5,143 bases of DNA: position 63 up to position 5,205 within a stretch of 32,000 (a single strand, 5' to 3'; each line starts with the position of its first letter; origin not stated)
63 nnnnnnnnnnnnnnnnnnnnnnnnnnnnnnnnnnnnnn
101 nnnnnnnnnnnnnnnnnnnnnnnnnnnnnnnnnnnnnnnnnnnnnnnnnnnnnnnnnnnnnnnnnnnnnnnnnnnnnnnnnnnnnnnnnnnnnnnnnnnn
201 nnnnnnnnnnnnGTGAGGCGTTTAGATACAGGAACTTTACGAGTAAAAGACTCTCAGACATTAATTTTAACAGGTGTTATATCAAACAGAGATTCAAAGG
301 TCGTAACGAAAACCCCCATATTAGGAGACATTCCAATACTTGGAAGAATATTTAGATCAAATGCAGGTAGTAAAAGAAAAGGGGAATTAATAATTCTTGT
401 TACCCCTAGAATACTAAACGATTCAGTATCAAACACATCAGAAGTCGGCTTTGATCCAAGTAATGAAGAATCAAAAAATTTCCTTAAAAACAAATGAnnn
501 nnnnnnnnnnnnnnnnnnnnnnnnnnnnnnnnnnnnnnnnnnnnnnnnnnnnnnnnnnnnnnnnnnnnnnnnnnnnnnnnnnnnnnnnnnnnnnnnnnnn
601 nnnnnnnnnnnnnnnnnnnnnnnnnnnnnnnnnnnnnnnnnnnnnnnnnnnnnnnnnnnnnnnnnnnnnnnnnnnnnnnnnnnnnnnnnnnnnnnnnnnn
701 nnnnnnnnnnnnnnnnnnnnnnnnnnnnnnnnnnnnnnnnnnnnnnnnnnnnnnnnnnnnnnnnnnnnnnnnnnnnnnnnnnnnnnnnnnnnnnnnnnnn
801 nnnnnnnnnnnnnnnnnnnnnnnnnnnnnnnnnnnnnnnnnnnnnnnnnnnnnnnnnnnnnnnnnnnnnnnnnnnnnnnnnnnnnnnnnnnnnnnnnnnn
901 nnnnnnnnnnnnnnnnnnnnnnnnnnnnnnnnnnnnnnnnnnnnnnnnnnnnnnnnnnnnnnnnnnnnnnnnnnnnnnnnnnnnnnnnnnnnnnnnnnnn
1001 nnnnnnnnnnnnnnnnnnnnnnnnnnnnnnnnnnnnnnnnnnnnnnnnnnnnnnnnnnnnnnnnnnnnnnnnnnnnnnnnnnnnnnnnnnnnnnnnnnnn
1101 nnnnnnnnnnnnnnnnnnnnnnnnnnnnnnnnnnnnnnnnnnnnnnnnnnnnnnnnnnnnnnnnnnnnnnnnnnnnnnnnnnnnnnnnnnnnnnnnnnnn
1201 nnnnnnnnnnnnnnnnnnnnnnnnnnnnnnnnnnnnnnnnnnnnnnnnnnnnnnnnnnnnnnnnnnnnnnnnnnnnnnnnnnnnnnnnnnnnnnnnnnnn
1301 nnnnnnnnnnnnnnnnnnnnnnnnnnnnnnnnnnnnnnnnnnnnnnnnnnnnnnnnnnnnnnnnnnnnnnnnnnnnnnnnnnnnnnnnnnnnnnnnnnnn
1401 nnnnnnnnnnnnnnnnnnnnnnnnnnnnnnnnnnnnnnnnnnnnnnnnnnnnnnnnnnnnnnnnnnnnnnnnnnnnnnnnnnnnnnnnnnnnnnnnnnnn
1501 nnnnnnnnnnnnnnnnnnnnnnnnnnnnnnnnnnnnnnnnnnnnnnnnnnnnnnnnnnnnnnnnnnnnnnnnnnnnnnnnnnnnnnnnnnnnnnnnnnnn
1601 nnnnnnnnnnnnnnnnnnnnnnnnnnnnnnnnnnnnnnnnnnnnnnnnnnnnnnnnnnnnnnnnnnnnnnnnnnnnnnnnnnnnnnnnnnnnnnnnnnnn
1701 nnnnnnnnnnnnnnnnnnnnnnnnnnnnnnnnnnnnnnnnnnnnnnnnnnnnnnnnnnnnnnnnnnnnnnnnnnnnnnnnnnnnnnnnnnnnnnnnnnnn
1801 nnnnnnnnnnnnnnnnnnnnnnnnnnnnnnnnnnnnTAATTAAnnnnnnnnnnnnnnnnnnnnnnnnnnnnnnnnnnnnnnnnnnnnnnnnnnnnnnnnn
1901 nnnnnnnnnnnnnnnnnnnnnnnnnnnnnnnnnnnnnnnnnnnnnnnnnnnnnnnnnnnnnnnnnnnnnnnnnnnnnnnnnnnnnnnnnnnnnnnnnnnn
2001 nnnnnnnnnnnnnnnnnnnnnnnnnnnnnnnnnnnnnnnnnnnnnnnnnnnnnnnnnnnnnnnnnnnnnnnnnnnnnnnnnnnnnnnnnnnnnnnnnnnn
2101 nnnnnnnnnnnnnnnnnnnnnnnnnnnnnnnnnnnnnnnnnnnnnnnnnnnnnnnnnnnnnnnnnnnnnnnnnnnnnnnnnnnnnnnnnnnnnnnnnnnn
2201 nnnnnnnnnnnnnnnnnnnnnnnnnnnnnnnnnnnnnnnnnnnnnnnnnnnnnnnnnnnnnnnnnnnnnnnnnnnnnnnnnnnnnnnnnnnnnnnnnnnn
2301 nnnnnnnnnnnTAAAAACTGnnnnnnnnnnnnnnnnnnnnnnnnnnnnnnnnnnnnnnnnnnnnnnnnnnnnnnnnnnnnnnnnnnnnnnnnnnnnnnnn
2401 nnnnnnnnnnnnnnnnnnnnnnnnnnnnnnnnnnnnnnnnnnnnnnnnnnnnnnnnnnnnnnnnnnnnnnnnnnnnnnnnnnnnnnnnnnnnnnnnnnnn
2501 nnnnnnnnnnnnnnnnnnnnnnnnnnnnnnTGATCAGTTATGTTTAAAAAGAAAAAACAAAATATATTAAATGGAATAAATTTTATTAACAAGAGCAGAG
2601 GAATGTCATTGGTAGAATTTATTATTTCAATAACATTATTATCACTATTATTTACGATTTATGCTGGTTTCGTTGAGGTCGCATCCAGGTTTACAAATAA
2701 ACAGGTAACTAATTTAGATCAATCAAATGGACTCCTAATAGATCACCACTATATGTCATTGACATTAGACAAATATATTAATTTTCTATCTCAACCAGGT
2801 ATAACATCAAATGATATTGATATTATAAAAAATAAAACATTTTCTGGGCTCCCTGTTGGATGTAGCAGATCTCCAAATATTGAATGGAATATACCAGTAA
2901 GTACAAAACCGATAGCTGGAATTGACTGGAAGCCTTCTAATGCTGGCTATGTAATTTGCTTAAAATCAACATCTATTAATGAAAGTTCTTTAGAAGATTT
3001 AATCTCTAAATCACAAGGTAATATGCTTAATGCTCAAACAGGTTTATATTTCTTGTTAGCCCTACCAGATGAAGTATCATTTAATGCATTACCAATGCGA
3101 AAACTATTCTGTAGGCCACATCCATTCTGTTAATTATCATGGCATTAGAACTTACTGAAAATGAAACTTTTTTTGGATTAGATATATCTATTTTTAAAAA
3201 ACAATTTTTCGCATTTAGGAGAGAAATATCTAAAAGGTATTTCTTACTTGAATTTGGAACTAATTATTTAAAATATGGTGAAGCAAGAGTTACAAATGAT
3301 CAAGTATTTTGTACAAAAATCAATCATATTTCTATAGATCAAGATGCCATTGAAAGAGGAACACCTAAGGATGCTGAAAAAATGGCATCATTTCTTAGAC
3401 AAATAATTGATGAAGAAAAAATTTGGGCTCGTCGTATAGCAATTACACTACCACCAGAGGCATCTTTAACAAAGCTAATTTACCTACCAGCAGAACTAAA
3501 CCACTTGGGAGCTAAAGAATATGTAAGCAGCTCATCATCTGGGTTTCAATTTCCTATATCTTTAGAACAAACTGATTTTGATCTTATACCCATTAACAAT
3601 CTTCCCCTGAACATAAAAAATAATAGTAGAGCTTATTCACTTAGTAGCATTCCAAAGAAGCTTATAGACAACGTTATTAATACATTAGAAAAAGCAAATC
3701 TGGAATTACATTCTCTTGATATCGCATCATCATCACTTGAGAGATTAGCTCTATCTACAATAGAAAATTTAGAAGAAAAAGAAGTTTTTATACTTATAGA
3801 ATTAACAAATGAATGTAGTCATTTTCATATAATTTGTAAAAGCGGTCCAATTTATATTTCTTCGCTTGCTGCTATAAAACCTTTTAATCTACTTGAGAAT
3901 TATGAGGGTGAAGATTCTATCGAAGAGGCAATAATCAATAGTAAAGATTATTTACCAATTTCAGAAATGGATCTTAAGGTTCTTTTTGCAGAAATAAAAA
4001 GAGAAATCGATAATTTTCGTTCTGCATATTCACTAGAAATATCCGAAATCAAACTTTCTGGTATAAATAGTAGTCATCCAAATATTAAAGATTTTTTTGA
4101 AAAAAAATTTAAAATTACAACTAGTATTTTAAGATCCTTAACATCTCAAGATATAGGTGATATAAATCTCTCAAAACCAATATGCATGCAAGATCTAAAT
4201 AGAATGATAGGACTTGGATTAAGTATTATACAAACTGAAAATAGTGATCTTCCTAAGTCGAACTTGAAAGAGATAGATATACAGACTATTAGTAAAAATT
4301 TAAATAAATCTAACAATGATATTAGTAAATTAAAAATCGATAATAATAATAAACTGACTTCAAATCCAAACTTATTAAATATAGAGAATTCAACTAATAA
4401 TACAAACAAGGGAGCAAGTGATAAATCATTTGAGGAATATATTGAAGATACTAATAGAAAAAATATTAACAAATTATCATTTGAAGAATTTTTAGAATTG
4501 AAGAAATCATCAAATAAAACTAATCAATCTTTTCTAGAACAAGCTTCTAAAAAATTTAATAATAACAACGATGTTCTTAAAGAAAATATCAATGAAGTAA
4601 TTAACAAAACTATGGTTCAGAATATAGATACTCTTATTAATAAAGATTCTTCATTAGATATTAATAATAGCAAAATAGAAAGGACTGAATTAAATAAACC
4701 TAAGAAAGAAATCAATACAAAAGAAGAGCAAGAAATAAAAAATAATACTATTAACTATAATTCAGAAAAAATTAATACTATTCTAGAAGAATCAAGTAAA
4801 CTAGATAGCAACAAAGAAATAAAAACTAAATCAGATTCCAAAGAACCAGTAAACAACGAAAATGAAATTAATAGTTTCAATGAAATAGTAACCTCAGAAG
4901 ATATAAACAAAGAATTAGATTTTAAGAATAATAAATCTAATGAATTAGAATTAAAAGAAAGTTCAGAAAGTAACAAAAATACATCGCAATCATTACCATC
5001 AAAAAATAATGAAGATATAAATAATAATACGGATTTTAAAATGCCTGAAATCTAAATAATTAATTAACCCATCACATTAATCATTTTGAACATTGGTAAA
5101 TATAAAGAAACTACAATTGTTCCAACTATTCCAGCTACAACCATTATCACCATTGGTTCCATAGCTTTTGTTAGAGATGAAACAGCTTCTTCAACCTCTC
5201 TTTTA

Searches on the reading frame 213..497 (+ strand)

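Call 6: search_protein_families(library=ncbifam, proteins=[window:213-497:+], max_evalue=0.01)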
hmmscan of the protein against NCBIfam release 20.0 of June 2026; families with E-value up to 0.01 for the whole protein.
window:213-497:+ (94 aa): 8 families
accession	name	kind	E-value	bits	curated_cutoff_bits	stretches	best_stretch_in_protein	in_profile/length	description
TIGR02517.1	type_II_gspD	equivalog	9.5e-20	70.6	351.35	1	2-72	525-594/600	type II secretion system secretin GspD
TIGR02515.1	IV_pilus_PilQ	subfamily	9.9e-17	61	284.35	1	8-69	367-428/428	type IV pilus secretin PilQ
TIGR02519.1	pilus_MshL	equivalog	3.2e-16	59.2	250.2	1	7-68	229-290/290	pilus (MSHA type) biogenesis protein MshL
NF042912.1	Amuc_1098_fam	equivalog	4.3e-16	58.1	750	1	7-70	735-798/805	Amuc_1098 family type IV pilus outer membrane protein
NF010083.0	PRK13568.1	equivalog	1.5e-13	50.3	554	1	9-69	358-418/419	DNA uptake porin HofQ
NF007851.2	PRK10560.1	exception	4.7e-11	42.1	598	1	9-69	350-410/412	DNA uptake porin HofQ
TIGR02516.1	type_III_yscC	equivalog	9.4e-11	40.9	238.45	1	10-69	403-462/463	type III secretion system outer membrane ring subunit SctC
NF011873.0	PRK15346.1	equivalog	8e-08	31.4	524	1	12-54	438-480/499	EscC/YscC/HrcC family type III secretion system outer membrane ring protein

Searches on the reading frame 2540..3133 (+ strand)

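Call 5: search_protein_families(library=pfam, proteins=[window:2540-3133:+], max_evalue=0.01)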
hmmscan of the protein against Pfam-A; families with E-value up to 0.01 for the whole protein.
window:2540-3133:+ (197 aa): 1 family
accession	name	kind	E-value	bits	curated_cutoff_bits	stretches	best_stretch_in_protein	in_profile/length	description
PF07963.17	N_methyl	-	8.9e-05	22.4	21.2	1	17-40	2-25/27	Prokaryotic N-terminal methylation motif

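Call 6: search_protein_families(library=ncbifam, proteins=[window:2540-3133:+], max_evalue=0.01)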
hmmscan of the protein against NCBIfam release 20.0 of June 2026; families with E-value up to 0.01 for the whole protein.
window:2540-3133:+ (197 aa): 1 family
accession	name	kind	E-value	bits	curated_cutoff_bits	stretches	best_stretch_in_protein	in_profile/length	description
TIGR02532.1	IV_pilin_GFxxxE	domain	0.0016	18.2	16.3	1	20-41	2-23/24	prepilin-type N-terminal cleavage/methylation domain-containing protein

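Call 67: search_protein_families(library=phrogs, proteins=[window:2540-3133:+], max_evalue=0.01)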
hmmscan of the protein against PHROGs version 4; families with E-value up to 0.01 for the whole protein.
window:2540-3133:+ (197 aa): 1 family
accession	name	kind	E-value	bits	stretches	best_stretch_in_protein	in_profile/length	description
phrog_13280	-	unknown function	0.0011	19.8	1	18-74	2-56/67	-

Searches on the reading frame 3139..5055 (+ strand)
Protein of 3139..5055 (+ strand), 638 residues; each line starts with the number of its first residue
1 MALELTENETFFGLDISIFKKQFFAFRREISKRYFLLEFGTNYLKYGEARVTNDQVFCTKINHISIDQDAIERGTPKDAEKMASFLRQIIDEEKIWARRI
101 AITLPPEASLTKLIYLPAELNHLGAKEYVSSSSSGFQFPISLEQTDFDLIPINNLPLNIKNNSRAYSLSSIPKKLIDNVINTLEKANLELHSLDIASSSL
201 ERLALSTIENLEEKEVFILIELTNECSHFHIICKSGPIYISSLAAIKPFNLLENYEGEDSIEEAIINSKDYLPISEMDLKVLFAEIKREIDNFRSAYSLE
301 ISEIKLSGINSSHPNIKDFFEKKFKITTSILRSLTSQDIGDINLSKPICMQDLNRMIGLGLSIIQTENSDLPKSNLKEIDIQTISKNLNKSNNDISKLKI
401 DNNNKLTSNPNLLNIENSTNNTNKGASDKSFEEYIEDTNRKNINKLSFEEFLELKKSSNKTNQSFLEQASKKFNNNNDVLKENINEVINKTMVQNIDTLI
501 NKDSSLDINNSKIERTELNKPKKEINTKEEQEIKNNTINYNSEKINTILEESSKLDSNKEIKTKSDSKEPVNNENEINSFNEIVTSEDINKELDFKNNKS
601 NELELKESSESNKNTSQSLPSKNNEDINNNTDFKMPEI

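Call 5: search_protein_families(library=pfam, proteins=[window:3139-5055:+], max_evalue=0.01)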
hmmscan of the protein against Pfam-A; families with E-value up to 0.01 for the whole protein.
window:3139-5055:+ (638 aa): 1 family
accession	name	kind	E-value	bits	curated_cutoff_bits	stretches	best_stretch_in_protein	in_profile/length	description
PF11104.14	PilM_2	-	1.6e-14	54.1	27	1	39-240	4-205/340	Type IV pilus assembly protein PilM;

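Call 6: search_protein_families(library=ncbifam, proteins=[window:3139-5055:+], max_evalue=0.01)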
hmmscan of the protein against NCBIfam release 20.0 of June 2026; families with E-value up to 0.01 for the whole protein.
window:3139-5055:+ (638 aa): 1 family
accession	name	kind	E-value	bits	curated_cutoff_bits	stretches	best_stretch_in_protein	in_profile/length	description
TIGR01175.1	pilM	subfamily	9e-12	44.6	133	1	59-331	30-313/348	type IV pilus assembly protein PilM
